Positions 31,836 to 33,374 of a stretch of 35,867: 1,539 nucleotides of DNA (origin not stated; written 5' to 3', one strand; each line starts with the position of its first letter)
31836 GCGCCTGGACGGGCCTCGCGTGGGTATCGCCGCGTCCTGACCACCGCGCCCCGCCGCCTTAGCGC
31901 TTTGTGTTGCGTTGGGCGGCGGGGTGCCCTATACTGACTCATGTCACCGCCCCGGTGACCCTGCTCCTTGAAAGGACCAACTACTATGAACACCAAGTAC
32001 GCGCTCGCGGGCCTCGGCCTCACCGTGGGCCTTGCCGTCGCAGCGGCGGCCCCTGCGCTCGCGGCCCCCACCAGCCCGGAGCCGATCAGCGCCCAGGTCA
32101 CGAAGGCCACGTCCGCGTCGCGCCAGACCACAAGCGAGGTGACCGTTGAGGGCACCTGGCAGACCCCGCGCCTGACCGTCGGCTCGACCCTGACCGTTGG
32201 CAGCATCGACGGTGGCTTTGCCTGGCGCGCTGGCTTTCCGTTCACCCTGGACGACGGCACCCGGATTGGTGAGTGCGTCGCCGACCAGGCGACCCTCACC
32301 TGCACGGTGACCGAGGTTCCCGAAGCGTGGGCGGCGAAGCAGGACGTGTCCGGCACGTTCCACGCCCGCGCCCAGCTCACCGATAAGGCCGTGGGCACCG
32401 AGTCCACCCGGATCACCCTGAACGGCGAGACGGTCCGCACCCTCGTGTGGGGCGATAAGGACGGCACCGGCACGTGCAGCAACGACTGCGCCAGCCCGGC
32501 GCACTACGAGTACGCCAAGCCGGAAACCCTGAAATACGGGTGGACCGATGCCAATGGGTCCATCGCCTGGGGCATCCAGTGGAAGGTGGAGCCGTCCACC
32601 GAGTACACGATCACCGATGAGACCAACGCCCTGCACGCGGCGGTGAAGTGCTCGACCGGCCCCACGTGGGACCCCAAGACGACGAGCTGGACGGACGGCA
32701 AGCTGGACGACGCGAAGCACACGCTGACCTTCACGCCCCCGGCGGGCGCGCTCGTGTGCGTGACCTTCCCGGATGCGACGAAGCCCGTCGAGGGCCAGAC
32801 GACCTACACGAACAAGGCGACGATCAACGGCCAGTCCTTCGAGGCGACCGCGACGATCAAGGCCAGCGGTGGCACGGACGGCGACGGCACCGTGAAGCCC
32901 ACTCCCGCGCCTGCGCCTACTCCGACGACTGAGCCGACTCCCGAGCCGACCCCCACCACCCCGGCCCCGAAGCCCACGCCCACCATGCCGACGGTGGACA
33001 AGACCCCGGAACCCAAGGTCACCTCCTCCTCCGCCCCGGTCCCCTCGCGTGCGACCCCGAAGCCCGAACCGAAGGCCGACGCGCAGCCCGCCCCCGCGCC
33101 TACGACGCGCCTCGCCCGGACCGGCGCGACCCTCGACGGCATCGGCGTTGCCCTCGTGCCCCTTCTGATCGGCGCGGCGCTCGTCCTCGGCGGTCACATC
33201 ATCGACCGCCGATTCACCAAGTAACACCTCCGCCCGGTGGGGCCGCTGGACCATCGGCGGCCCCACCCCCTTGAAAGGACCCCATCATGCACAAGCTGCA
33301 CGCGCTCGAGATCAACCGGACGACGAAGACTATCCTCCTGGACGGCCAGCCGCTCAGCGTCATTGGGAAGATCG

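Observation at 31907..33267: Self-contained moron encoding a sortase-anchored (LARTG) adhesin-like surface protein inside the replication module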

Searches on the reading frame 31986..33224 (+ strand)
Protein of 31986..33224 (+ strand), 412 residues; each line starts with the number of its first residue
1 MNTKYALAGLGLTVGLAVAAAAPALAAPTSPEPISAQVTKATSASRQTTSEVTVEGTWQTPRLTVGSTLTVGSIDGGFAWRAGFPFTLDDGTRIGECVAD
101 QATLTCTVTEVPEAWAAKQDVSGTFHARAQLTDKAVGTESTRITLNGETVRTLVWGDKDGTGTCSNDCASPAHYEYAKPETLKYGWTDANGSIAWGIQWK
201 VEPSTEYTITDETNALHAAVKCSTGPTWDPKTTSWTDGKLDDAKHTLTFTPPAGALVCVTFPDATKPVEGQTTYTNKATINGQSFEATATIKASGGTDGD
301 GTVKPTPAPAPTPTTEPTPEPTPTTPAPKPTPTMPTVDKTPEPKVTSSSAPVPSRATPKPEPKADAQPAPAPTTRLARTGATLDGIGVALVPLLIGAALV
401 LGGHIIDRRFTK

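Call 3: search_protein_families(library=pfam, proteins=[window:31986-33224:+], max_evalue=10)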
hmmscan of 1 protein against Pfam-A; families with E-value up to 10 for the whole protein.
window:31986-33224:+ (412 aa): 2 families
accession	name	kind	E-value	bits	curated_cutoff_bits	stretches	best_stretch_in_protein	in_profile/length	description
PF25548.1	DUF7926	-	0.022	15.3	33.5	2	134-166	31-63/181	Domain of unknown function (DUF7926)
PF18887.5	MBG_3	-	0.058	13.9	25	1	243-290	16-63/72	MBG domain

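Call 4: search_protein_families(library=ncbifam, proteins=[window:31986-33224:+], max_evalue=10)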
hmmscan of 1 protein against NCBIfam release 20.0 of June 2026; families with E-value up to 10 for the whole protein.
window:31986-33224:+ (412 aa): 5 families
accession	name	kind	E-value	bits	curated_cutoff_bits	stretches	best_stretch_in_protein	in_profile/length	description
NF033186.1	internalin_K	exception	0.009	14.5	1100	1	305-400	510-599/604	class 1 internalin InlK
NF033930.1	pneumo_PspA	exception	0.023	13.4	850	1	274-374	333-431/659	pneumococcal surface protein A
NF008082.0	PRK10819.1-3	equivalog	2.8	7.7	265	1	304-368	67-130/242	TonB system transport protein TonB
TIGR04526.1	predic_Ig_block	subfamily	6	5.6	150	1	294-357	78-138/693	putative immunoglobulin-blocking virulence protein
NF040486.1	SrfA_fam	subfamily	8.3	5.7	150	1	284-372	226-313/438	SrfA family protein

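Call 5: search_protein_families(library=phrogs, proteins=[window:31986-33224:+], max_evalue=10)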
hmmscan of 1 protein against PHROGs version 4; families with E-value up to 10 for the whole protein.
window:31986-33224:+ (412 aa): 0 families

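Call 8: search_dna_similar(query=window:31986-33224:+, collection=phages, mode=protein, max_rows=40, max_evalue=0.001)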
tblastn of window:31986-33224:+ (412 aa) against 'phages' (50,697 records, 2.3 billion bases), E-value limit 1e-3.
Records with a match: 2; places in all: 2; records where one place covers at least 80% of the query: 2.
Best place of each record, by identity: 60-80% 1; <60% 1.
By first word of the organism name: Actinomyces 1; Caudovirus 1.
By host as written in the record: Actinomyces odontolyticus subsp. actinosynbacter XH001 1; Homo sapiens 1.
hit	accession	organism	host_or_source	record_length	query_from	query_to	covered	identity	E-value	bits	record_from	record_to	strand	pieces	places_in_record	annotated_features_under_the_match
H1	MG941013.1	Actinomyces phage xhp1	Actinomyces odontolyticus subsp. ...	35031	34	401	89%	61.7%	8e-128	412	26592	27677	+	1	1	hypothetical protein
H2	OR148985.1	Caudovirus D_HF4_2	Homo sapiens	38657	34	383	85%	48.2%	5e-85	288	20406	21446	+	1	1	hypothetical protein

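Call 9: get_annotated_region(hit=H1, flank=6000)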
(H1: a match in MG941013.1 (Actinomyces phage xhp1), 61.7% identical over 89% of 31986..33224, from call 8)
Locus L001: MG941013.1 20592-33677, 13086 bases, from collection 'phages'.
description: Actinomyces phage xhp1, complete genome.
organism: Actinomyces phage xhp1 (NCBI taxid 2099653)
taxonomy: Viruses; Duplodnaviria; Heunggongvirae; Uroviricota; Caudoviricetes
host: Actinomyces odontolyticus subsp. actinosynbacter XH001; source: -; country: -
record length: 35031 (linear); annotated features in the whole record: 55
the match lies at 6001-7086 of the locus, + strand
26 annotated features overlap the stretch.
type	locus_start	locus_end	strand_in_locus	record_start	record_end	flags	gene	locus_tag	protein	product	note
CDS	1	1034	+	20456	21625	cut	-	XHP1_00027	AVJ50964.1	hypothetical protein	-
CDS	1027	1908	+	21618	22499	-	-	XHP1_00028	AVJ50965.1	glycerophosphoryl diester phosphodiesterase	-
CDS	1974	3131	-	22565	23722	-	-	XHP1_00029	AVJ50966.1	site-specific integrase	-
CDS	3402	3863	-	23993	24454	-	-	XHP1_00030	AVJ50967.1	hypothetical protein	-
CDS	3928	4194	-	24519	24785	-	-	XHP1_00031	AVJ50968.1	hypothetical protein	-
CDS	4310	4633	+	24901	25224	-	-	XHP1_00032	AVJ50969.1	hypothetical protein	-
CDS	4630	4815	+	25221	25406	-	-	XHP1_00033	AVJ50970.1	hypothetical protein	-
CDS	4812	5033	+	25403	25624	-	-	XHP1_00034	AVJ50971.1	hypothetical protein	-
CDS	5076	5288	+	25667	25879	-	-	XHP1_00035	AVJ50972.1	hypothetical protein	-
CDS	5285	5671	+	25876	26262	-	-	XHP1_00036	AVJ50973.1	hypothetical protein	-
CDS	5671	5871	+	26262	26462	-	-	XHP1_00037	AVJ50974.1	hypothetical protein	-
CDS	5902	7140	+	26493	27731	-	-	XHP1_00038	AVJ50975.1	hypothetical protein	-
CDS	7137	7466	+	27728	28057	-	-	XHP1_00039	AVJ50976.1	hypothetical protein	-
CDS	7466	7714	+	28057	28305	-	-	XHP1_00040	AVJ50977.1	hypothetical protein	-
CDS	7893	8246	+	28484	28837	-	-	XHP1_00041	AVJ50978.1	hypothetical protein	-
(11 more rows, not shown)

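Call 10: get_annotated_region(hit=H2, flank=6000)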
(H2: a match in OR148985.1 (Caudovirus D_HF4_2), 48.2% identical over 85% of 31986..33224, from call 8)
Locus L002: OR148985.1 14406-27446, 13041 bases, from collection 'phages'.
description: Caudovirus D_HF4_2, complete genome.
organism: Caudovirus D_HF4_2 (NCBI taxid 3071195)
taxonomy: Viruses; Duplodnaviria; Heunggongvirae; Uroviricota; Caudoviricetes
host: Homo sapiens; source: saliva (passive drool collection); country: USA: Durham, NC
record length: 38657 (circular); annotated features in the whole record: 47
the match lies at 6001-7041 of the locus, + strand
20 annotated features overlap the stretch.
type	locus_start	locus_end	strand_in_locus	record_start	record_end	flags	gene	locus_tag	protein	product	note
CDS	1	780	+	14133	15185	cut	-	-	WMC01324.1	hypothetical protein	-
CDS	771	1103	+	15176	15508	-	-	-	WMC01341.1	hypothetical protein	-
CDS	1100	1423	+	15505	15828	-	-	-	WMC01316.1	putative holin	putative phage holin Dp-1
CDS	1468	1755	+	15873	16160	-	-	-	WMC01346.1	hypothetical protein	-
CDS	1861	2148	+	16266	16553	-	-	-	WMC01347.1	hypothetical protein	-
CDS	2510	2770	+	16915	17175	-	-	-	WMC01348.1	hypothetical protein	-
CDS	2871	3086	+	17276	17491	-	-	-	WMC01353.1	hypothetical protein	-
CDS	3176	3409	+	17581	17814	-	-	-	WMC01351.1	hypothetical protein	-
CDS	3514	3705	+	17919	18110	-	-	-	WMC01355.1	hypothetical protein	-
CDS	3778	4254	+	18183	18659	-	-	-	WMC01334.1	hypothetical protein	-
CDS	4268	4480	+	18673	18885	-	-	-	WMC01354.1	hypothetical protein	-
CDS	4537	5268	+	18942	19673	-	-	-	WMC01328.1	hypothetical protein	-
CDS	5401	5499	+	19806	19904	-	-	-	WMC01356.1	hypothetical protein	-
CDS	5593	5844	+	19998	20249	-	-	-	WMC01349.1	hypothetical protein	-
CDS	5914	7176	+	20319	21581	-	-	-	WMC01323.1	hypothetical protein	-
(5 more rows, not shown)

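Call 13: find_homologous_proteins(query=window:31986-33224:+)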
Query window:31986-33224:+ (412 aa): 1512 proteins with E <= 0.001 among 8000 candidates; the best 120 are listed.
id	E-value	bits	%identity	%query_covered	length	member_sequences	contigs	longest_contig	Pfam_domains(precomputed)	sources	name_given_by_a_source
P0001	3.0e-267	904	100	100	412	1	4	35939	-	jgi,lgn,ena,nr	jgi:hypothetical protein|nr:MAG TPA: clumping factor [Caudoviricetes sp.]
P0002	8.2e-264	893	99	100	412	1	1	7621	-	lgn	-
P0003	5.4e-263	890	98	100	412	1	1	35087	-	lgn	-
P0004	6.2e-262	886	98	100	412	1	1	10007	-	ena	-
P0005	6.8e-262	886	98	100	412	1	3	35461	-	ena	-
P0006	2.6e-261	884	98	100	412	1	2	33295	-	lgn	-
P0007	6.8e-261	883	97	100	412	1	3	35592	-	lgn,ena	-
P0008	7.6e-261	883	97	100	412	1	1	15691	-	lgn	-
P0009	8.4e-261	883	98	100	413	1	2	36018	-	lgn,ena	-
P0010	7.6e-260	880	97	100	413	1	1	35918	-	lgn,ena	-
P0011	1.0e-259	879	97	100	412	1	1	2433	-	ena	-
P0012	1.7e-259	878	97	100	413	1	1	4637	-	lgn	-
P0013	1.8e-259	878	97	100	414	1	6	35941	-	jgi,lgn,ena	jgi:hypothetical protein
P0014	2.0e-259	878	97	100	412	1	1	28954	-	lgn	-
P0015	4.3e-259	877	96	100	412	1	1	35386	-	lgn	-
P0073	2.8e-242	822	87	100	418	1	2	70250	-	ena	-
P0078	1.8e-240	816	88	100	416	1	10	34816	-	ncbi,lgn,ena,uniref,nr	ncbi:hypothetical protein [Actinomyces bouchesdurhonensis]|uniref:hypothetical protein n=1 Tax=Actin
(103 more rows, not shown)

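Call 34: search_protein_families(library=pfam, alignment_id=A3, max_evalue=0.01)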
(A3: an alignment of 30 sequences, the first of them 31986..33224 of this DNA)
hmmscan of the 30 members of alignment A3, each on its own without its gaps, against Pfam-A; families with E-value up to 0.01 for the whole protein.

A. member 1, window:31986-33224:+ (412 aa): 0 families

B. families by the number of members that match (of 30 scanned): 3 families
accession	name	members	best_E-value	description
PF17961.7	Big_8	12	2.3e-06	Bacterial Ig domain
PF25548.1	DUF7926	5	0.0033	Domain of unknown function (DUF7926)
PF02389.20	Cornifin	1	9.7e-05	Cornifin (SPRR) family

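Call 35: search_solved_structures(query=A3, max_evalue=10, show_alignments=2)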
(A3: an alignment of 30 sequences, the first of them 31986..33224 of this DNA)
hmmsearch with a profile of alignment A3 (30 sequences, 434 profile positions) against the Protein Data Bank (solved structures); distinct sequences matched with E-value up to 10: 12.
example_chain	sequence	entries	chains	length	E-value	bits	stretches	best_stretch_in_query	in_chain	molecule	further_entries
9pi8_E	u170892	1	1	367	0.015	17.4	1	302-385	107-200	G12 Fc fusion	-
9njt_A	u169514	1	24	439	0.079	15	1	314-364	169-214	Dihydrolipoyllysine-residue succinyltransferase component of 2-oxoglutarate dehydrogenase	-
24kr_D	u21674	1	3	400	0.21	13.6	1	308-384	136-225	Heavy chain antibody G2.3-Fc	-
7q5q_B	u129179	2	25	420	1.5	10.8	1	317-393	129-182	Dihydrolipoyllysine-residue succinyltransferase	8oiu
6qpw_A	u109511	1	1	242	2.2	10.2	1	157-230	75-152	Structural maintenance of chromosomes protein,Structural maintenance of chromosomes protei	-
3ghp_A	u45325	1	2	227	2.3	10.2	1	255-352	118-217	Cellulosomal scaffoldin adaptor protein B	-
9kcg_C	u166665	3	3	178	4.2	9.3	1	303-393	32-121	FXYD domain-containing ion transport regulator 5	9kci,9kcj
5x5v_A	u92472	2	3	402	4.2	9.3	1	315-417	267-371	GD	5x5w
5opt_h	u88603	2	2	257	7.9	8.4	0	312-380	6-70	RNA-binding protein, putative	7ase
26lk_C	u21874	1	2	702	8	8.4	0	300-351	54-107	Polynucleotide 5'-hydroxyl-kinase NOL9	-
7jjp_A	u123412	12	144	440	8.1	8.4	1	159-193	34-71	Gap junction alpha-8 protein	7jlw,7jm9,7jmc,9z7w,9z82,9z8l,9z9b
6mhq_A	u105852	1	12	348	9.3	8.2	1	159-193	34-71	Gap junction alpha-3 protein, connexin-46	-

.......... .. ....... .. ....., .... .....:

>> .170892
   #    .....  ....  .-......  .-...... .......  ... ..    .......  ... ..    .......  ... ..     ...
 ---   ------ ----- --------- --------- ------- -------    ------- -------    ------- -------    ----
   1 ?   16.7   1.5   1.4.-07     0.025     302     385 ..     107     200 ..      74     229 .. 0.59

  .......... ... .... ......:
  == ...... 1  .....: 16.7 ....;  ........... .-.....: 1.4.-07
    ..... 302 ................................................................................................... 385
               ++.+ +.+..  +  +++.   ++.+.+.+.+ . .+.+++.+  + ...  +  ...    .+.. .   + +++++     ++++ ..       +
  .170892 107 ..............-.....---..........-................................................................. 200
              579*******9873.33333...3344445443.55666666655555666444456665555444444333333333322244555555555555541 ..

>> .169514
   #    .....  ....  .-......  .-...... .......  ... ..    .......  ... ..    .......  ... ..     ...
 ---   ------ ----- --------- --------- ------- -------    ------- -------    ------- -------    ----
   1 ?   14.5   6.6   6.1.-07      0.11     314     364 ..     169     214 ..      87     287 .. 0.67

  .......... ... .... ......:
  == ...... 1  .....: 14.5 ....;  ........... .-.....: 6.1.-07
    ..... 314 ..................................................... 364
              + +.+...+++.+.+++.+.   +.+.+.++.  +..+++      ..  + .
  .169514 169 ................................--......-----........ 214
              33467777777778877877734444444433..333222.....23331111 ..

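Call 39: predict_structure(alignment_id=A3)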
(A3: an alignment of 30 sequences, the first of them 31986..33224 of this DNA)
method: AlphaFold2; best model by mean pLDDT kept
length: 412 residues; sequences in the alignment: 30
mean_pLDDT: 71.8   pTM: 0.57
mean pLDDT of the five models: 71.8, 68.7, 68.0, 64.9, 61.1
residues with pLDDT >= 90: 197; 70-90: 63; 50-70: 7; < 50: 145
segments of 3 or more residues with pLDDT < 50: 1-26, 293-342, 344-394, 396-412
pLDDT, mean of each block of 10 residues (from residue 1): 33 35 46 88 91 92 92 91 83 89 92 89 88 94 94 94 91 94 86 92 93 94 95 95 94 95 89 93 93 43 35 40 41 39 38 36 34 30 34 46 40 34
secondary structure, 60 per line:
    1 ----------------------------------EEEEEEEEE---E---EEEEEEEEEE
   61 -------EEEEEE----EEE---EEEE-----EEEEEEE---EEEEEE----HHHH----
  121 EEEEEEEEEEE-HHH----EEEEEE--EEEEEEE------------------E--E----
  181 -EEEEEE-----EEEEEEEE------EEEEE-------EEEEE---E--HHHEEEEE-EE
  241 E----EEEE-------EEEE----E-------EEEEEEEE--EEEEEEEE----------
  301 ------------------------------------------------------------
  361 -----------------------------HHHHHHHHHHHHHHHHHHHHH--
elements in order: E35-43 E51-60 E68-73 E78-80 E84-87 E93-99 E103-108 H113-116 E121-131 E140-145 E148-154 E182-187 E193-200 E207-211 E219-223 E233-237 E239-241 E246-249 E257-260 E273-280 E283-290 H390-410

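Call 42: fold_search(model_id=the predicted structure, library=pdb)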
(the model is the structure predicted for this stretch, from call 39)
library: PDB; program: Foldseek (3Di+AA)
matches with E <= 10: 1514; with E <= 0.001: 45
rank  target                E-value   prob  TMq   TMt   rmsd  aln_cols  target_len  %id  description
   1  8jl8                  3.4e-10  1.00  0.35  0.45   8.0       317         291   14  Crystal structure of the collagen binding domain of Cnm from Streptococcus mutans (released 2024-04-10)
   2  2f68                  3.6e-10  1.00  0.39  0.50   7.4       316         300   16  Crystal structure of collagen adhesin (CNA) from S. aureus (released 2006-12-12)
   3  2f6a_B                3.8e-10  1.00  0.37  0.48   8.7       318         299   18  Collagen Adhesin and Collagen Complex Structure (released 2006-12-12)
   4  5wtb_B                4.7e-09  1.00  0.38  0.46  11.1       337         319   14  Complex Structure of Staphylococcus aureus SdrE with human complement factor H (released 2017-07-19)
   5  2f6a_A                7.5e-09  1.00  0.37  0.47  10.5       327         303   19  Collagen Adhesin and Collagen Complex Structure (released 2006-12-12)
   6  5wtb_A                8.7e-09  1.00  0.37  0.46  11.1       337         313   14  Complex Structure of Staphylococcus aureus SdrE with human complement factor H (released 2017-07-19)
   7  4f24                  1.6e-08  1.00  0.38  0.45   6.9       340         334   12  Crystal structures reveal the multi-ligand binding mechanism of the Staphylococcus aureus ClfB (released 2012-08-08)
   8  4f20_A                1.9e-08  1.00  0.39  0.46   9.6       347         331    9  Crystal structures reveal the multi-ligand binding mechanism of the Staphylococcus aureus ClfB (released 2012-08-08)
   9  1r17_A                2.0e-08  1.00  0.37  0.45  10.3       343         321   13  Crystal Structure Analysis of S.epidermidis adhesin SdrG binding to Fibrinogen (adhesin-ligand complex) (released 2003-10-28)
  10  1r17_B                4.9e-08  1.00  0.37  0.45   9.6       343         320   13  Crystal Structure Analysis of S.epidermidis adhesin SdrG binding to Fibrinogen (adhesin-ligand complex) (released 2003-10-28)
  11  5wtb_C                5.1e-08  1.00  0.39  0.47  10.8       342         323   13  Complex Structure of Staphylococcus aureus SdrE with human complement factor H (released 2017-07-19)
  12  2ral_A                6.3e-08  1.00  0.37  0.45   8.3       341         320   14  Crystal Structure Analysis of double cysteine mutant of S.epidermidis adhesin SdrG: Evidence for the Dock,Lock and Lat (released 2007-11-06)
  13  4b60_A                9.4e-08  1.00  0.40  0.52   6.0       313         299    9  Structure of rFnBPA(189-505) in complex with fibrinogen gamma chain C- terminal peptide (released 2013-10-09)
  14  5cfa_A                1.2e-07  1.00  0.39  0.47  10.9       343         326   15  Crystal structures of Bbp from Staphylococcus aureus with peptide ligand (released 2015-09-23)
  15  4f27_A                1.3e-07  1.00  0.39  0.47   7.9       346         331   12  Crystal structures reveal the multi-ligand binding mechanism of the Staphylococcus aureus ClfB (released 2012-08-08)
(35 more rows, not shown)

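Call 45: find_encoding_contigs(protein=P0078, flank=10000, max_places=4)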
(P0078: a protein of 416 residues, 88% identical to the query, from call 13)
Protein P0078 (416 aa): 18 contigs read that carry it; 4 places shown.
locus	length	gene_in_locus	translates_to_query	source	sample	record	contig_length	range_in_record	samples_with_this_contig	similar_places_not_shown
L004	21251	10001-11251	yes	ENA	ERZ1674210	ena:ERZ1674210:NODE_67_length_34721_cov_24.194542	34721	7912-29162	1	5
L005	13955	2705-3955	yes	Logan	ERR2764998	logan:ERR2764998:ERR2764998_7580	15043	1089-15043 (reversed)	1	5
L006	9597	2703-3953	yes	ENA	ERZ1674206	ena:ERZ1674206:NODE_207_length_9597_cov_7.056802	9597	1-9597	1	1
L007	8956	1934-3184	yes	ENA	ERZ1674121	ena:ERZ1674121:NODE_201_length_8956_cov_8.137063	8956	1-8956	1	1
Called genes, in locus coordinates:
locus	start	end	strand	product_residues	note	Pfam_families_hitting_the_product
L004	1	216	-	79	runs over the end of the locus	-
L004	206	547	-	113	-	-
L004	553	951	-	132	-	-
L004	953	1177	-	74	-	-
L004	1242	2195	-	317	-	PF17236:SU10_MCP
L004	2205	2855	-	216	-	-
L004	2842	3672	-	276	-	PF25310:VG15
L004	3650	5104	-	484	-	PF05133:SPP1_portal (weak)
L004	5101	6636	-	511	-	-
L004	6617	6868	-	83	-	-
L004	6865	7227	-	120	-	-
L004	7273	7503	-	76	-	-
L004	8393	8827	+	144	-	-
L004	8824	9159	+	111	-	-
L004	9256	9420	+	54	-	-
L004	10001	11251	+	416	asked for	-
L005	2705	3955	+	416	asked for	-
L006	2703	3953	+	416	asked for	-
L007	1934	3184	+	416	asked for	-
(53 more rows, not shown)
